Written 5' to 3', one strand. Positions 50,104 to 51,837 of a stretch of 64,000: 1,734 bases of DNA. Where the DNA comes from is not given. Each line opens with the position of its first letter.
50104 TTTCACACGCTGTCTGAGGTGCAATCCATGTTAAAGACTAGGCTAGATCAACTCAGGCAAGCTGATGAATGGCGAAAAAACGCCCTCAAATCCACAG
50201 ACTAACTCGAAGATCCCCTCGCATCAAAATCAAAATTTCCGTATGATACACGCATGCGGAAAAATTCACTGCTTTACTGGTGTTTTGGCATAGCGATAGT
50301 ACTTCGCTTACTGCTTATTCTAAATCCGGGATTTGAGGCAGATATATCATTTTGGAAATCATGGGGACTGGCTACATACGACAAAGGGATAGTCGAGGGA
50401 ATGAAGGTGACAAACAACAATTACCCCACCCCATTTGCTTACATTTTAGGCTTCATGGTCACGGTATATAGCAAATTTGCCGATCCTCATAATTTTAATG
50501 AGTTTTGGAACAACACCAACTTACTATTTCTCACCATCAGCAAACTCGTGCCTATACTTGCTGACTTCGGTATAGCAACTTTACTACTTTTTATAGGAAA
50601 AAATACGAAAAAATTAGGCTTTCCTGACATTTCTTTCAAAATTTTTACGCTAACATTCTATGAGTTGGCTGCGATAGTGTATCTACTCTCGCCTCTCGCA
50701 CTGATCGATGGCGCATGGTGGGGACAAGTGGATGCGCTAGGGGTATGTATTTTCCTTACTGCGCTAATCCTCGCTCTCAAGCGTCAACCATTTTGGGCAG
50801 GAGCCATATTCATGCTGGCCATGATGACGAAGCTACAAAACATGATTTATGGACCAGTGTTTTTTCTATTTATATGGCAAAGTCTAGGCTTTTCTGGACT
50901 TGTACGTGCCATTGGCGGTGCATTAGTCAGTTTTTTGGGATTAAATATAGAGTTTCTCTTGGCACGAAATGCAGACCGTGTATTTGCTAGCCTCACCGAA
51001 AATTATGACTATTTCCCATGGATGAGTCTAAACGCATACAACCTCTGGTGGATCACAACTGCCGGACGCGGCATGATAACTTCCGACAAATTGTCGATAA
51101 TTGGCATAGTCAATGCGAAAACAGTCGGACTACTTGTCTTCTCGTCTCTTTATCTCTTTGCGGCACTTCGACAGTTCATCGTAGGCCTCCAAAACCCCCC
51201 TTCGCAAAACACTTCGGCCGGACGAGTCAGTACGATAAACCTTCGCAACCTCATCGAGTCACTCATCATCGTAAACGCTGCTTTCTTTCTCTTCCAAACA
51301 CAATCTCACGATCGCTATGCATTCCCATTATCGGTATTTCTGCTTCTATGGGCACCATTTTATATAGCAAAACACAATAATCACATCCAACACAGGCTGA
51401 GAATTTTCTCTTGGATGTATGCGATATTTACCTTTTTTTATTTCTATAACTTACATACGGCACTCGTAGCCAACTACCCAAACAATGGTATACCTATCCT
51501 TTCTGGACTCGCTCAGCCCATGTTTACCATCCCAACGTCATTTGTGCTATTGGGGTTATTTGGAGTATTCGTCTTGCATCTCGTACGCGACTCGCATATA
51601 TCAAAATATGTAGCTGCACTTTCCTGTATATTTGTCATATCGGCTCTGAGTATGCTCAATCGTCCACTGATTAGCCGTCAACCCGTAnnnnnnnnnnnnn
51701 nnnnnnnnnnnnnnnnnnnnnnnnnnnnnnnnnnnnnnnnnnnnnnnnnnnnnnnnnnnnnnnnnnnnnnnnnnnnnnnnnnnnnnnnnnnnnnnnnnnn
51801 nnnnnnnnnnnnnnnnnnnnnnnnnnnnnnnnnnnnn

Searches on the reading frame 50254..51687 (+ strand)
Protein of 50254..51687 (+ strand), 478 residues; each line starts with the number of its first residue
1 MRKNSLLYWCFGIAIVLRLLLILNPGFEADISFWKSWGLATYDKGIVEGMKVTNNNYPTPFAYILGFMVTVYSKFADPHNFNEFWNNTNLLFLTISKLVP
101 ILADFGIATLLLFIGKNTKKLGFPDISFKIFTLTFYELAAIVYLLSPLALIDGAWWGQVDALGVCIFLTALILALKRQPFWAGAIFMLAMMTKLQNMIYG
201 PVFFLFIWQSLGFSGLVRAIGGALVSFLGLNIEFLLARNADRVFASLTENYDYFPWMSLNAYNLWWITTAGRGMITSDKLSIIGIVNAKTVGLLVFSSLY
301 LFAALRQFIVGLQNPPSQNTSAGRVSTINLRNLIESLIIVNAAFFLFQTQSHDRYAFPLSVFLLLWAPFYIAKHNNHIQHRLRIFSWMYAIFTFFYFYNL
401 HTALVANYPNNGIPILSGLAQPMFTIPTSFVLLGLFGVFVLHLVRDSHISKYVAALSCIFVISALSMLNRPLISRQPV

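Call 31: search_solved_structures(query=A2, max_evalue=10, show_alignments=3)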
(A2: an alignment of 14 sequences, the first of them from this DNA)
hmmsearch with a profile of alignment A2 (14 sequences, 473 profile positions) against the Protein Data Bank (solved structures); distinct sequences matched with E-value up to 10: 0.

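Call 32: search_protein_families(library=pfam, alignment_id=A2, max_evalue=1)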
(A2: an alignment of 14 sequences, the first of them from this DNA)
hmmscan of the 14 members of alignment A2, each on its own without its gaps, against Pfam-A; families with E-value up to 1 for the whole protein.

A. member 1, seq(478 aa): 1 family
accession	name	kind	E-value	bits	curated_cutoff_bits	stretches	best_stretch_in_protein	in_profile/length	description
PF09594.16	GT87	-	0.0013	18.9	25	1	125-231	49-140/237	Glycosyltransferase family 87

B. families by the number of members that match (of 14 scanned): 8 families
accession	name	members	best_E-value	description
PF09594.16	GT87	5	3.9e-06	Glycosyltransferase family 87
PF03155.21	Alg6_Alg8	1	0.0016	ALG6, ALG8 glycosyltransferase family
PF02936.19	COX4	1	0.23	Cytochrome c oxidase subunit IV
PF12786.12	GBV-C_env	1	0.26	GB virus C genotype envelope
PF22268.1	DUF6954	1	0.51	Family of unknown function (DUF6954)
PF22485.1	DUF6987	1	0.53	Domain of unknown function (DUF6987)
PF13564.11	DoxX_2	1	0.74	DoxX-like family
PF20617.3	DUF6803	1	0.92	Family of unknown function (DUF6803)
